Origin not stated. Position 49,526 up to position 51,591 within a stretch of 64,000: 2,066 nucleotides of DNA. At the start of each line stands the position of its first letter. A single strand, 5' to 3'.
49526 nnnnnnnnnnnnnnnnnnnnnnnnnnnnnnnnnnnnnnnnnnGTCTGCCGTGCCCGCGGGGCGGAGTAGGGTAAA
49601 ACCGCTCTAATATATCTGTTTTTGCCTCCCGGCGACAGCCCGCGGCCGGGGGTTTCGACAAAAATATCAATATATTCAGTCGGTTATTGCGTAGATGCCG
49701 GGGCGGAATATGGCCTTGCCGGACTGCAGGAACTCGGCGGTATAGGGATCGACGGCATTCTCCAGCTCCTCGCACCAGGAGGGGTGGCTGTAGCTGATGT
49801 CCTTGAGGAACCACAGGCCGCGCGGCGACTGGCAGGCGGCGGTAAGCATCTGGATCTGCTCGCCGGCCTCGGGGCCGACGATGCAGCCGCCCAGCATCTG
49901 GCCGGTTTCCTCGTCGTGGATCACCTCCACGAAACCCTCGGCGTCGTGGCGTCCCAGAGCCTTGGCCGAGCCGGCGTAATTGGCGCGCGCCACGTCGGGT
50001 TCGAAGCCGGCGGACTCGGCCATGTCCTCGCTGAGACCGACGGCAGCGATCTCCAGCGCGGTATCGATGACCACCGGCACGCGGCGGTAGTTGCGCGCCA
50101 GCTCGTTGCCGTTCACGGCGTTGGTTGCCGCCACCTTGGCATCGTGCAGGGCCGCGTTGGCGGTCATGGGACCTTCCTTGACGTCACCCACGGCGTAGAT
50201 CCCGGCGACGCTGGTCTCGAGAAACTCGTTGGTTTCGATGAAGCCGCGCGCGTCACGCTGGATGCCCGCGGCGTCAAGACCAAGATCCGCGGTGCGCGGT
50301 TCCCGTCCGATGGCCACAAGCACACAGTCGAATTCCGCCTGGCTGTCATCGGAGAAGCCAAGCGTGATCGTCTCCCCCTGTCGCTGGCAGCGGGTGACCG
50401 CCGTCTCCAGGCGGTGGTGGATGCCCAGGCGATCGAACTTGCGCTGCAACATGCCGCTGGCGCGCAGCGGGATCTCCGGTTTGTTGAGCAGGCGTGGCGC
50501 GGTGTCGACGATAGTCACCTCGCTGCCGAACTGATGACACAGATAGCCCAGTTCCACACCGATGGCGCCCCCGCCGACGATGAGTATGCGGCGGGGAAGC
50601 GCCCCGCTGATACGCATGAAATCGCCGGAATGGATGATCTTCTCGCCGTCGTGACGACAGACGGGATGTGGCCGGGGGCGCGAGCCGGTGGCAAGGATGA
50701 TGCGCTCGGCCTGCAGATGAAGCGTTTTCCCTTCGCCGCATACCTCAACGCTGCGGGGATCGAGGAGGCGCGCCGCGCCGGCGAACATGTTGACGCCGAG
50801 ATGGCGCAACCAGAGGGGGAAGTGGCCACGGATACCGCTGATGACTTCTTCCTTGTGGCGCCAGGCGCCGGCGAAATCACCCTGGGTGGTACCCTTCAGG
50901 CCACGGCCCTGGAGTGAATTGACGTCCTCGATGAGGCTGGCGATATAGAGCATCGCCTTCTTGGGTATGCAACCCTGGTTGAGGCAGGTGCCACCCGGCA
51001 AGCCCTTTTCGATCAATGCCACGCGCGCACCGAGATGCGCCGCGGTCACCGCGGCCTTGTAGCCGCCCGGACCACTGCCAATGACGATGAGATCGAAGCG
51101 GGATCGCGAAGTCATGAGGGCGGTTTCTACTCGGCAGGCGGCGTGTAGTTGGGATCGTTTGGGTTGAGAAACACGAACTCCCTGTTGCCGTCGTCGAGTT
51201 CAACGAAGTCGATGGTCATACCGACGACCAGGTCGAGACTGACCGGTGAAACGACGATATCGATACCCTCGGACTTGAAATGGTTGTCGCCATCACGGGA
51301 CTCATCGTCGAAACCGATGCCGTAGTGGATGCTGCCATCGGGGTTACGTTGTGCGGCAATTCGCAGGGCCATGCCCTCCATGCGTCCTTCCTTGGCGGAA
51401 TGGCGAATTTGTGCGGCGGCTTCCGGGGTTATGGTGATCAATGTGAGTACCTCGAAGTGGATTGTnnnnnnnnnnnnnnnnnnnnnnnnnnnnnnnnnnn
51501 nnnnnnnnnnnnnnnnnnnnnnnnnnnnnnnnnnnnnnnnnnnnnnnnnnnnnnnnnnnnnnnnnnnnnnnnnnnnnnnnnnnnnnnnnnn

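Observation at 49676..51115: Lipoamide-dehydrogenase-like flavoprotein disulfide reductase as the terminal gene of the dsr operon, in the position where Allochromatium has dsrS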

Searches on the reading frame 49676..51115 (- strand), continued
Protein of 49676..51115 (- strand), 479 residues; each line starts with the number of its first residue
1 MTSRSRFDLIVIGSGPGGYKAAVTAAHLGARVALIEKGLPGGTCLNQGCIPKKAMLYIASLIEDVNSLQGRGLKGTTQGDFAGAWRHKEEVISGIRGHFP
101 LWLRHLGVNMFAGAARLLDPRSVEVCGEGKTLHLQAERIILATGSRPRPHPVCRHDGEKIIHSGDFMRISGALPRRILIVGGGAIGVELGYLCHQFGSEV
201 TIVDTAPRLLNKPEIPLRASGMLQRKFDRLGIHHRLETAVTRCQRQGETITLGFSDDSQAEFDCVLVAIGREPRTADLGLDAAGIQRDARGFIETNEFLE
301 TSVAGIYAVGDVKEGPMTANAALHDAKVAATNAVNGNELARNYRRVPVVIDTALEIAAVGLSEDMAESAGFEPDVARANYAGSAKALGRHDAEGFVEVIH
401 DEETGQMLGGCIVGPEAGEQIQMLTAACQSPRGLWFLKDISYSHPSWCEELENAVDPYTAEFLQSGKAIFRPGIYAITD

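Call 71: find_encoding_contigs(protein=P0217, flank=8000, max_places=2)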
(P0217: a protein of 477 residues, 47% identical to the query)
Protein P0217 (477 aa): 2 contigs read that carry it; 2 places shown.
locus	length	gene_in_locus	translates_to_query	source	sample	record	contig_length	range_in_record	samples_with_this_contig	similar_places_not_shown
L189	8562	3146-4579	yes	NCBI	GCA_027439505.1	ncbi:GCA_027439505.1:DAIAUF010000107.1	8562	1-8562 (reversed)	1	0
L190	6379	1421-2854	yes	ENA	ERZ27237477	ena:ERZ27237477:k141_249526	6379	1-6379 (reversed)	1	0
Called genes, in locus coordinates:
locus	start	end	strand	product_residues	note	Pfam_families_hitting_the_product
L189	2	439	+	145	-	?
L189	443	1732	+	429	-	PF03916:NrfD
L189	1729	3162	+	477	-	PF01656:CbiA, PF13500:AAA_26, PF07685:GATase_3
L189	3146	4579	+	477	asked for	PF01134:GIDA (faint), PF03486:HI0933_like (faint), PF07992:Pyr_redox_2, PF13738:Pyr_redox_3, PF00070:Pyr_redox, PF02852:Pyr_redox_dim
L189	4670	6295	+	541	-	PF00672:HAMP, PF13185:GAF_2, PF07730:HisKA_3, PF02518:HATPase_c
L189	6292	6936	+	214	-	PF00072:Response_reg, PF00196:GerE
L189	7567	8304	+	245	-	PF05818:TraT, PF13441:Gly-zipper_YMGG, PF13488:Gly-zipper_Omp (weak)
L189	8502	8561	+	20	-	?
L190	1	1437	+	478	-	?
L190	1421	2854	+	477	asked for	PF01134:GIDA (faint), PF03486:HI0933_like (faint), PF07992:Pyr_redox_2, PF13738:Pyr_redox_3, PF00070:Pyr_redox, PF02852:Pyr_redox_dim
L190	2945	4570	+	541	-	PF00672:HAMP, PF13185:GAF_2, PF07730:HisKA_3, PF02518:HATPase_c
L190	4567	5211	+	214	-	PF00072:Response_reg, PF00196:GerE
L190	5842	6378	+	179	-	?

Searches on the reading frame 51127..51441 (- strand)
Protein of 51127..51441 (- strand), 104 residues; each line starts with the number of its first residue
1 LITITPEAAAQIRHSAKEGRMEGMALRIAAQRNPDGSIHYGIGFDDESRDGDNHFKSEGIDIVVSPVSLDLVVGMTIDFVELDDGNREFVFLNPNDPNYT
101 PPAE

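Call 4: search_protein_families(library=pfam, proteins=[window:51127-51441:-])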
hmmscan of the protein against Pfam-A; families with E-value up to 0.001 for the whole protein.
window:51127-51441:- (104 aa): 1 family
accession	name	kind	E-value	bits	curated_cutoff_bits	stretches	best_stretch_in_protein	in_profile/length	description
PF01521.26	Fe-S_biosyn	-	7.9e-09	36.2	26.3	1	2-81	3-88/110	Iron-sulphur cluster biosynthesis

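Call 5: search_protein_families(library=ncbifam, proteins=[window:51127-51441:-])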
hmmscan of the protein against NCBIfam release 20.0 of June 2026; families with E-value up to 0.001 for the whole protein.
window:51127-51441:- (104 aa): 6 families
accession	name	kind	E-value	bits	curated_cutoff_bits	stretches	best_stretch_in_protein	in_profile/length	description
TIGR00049.1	TIGR00049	subfamily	5.7e-15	55.4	58.8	1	2-96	1-94/106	iron-sulfur cluster assembly accessory protein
NF010147.0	PRK13623.1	equivalog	3.8e-12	46.4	117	1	2-96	10-103/115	iron-sulfur cluster insertion protein ErpA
TIGR02011.1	IscA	equivalog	4.2e-10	39.8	150.6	1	2-95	1-92/105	iron-sulfur cluster assembly protein IscA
TIGR01997.1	sufA_proteo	equivalog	1.2e-09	38.2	136.2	1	2-97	3-96/107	Fe-S cluster assembly scaffold SufA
NF007049.0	PRK09502.1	equivalog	1.2e-08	35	181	1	2-95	3-94/107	iron-sulfur cluster assembly protein IscA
NF007050.0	PRK09504.1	equivalog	2.1e-05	24.6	161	1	2-96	18-110/122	Fe-S cluster assembly scaffold SufA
